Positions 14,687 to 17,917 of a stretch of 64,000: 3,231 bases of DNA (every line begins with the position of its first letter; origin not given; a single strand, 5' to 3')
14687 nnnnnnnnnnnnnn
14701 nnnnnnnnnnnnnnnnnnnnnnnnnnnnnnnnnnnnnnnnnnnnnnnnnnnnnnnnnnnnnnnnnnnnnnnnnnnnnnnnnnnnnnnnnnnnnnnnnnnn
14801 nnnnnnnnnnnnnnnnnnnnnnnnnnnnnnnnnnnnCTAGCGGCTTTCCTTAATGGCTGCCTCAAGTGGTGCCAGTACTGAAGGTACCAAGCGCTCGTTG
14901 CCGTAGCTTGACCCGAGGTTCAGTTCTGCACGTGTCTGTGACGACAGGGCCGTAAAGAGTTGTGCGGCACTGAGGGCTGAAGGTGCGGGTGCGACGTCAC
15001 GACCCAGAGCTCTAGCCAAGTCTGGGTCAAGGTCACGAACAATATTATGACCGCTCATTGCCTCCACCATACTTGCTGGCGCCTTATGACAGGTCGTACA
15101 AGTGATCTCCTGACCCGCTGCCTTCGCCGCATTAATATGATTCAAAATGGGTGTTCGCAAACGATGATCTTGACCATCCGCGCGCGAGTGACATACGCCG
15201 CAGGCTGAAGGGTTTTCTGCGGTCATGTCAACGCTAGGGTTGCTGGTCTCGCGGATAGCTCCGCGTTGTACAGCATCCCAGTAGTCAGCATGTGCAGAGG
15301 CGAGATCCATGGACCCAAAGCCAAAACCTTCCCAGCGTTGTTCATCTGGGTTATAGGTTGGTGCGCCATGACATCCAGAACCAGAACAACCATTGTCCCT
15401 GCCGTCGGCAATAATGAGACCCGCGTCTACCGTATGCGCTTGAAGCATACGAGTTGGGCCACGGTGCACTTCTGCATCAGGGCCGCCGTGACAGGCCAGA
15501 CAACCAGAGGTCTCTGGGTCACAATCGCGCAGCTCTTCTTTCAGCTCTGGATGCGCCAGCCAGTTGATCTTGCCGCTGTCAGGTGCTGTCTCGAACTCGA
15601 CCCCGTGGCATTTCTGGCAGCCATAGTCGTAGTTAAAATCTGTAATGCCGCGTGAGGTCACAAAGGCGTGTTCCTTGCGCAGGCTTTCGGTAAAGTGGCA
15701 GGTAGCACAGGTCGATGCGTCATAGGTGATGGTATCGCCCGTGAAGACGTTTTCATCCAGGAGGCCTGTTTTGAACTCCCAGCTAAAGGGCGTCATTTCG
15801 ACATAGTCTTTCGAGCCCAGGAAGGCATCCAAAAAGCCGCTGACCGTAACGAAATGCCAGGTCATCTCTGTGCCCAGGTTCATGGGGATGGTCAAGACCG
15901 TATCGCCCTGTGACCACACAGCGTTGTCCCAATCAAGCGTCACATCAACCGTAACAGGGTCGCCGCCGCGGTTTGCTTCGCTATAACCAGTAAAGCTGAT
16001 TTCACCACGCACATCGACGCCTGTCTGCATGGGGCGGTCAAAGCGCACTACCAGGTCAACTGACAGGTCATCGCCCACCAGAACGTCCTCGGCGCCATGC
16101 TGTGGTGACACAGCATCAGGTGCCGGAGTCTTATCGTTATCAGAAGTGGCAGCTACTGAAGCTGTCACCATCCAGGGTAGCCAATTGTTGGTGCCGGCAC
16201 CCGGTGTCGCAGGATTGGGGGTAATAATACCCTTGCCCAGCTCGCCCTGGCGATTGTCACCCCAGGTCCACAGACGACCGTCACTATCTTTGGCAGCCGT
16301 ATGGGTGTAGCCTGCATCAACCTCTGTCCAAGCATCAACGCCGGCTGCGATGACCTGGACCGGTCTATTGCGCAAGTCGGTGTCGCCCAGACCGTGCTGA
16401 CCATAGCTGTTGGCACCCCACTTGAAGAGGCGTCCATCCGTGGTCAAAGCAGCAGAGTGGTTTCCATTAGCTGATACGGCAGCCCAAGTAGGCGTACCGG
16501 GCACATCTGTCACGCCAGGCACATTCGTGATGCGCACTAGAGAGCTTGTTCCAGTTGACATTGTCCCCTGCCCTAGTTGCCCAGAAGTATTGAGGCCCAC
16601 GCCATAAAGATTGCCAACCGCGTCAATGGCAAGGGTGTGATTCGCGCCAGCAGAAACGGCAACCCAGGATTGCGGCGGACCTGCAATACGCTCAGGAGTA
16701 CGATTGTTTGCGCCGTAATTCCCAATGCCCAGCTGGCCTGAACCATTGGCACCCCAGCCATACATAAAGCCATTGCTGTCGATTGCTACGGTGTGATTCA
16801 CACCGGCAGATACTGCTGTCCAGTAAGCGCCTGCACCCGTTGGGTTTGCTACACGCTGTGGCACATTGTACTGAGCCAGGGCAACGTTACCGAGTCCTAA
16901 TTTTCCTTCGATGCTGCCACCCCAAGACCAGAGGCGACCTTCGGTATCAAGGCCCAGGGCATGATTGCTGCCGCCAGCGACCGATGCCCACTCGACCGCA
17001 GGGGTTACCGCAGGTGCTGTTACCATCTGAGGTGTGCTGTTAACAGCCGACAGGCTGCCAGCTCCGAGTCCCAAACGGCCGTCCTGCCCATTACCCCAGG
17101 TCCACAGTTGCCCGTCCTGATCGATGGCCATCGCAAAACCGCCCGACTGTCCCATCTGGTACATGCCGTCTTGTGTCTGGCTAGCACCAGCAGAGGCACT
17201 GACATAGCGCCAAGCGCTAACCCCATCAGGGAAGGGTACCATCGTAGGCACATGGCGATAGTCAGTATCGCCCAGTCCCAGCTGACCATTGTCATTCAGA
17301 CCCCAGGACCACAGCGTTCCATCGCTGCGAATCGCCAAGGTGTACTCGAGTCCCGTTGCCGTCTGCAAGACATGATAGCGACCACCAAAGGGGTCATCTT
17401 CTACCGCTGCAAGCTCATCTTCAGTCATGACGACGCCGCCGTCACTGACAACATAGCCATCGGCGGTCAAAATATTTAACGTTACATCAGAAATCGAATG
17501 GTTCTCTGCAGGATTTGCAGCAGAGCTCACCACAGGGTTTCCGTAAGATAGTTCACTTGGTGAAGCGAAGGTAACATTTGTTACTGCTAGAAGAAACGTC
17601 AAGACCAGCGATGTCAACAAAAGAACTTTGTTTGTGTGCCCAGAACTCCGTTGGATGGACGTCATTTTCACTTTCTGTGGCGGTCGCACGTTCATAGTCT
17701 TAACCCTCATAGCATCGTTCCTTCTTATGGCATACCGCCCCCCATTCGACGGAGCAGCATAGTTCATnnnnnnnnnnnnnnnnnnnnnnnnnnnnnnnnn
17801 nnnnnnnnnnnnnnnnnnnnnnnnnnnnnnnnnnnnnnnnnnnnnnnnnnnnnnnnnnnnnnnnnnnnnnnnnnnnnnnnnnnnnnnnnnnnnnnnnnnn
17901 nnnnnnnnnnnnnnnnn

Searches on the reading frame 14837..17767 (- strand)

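Call 74: search_protein_families(library=pfam, proteins=[window:14837-17767:-], max_evalue=0.001)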
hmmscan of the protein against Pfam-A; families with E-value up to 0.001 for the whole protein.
window:14837-17767:- (976 aa): 7 families
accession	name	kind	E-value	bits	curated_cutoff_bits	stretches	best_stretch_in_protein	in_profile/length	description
PF25390.1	WD40_RLD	-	1e-74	252.5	150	2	205-513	36-333/363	RCC1-like domain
PF00415.24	RCC1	-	8.1e-66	218.9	21.7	6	149-197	1-46/50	Regulator of chromosome condensation (RCC1) repeat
PF13540.12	RCC1_2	-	6.7e-49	163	22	6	429-457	2-30/30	Regulator of chromosome condensation (RCC1) repeat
PF25384.1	Alsin_RLD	-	8.1e-15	55.5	100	1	446-526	243-323/405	Alsin RCC1-like domain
PF14522.11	Cytochrome_C7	-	2.8e-05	24.3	24.8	0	713-766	12-54/67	Cytochrome c7 and related cytochrome c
PF22113.1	Mtrc-MtrF_II-IV_dom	-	3.6e-05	23.8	30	0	832-903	100-171/176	Outer membrane cytochrome MtrC/MtrF-like, domains II/IV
PF14537.11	Cytochrom_c3_2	-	0.00017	22.4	25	0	850-896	23-66/79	Cytochrome c3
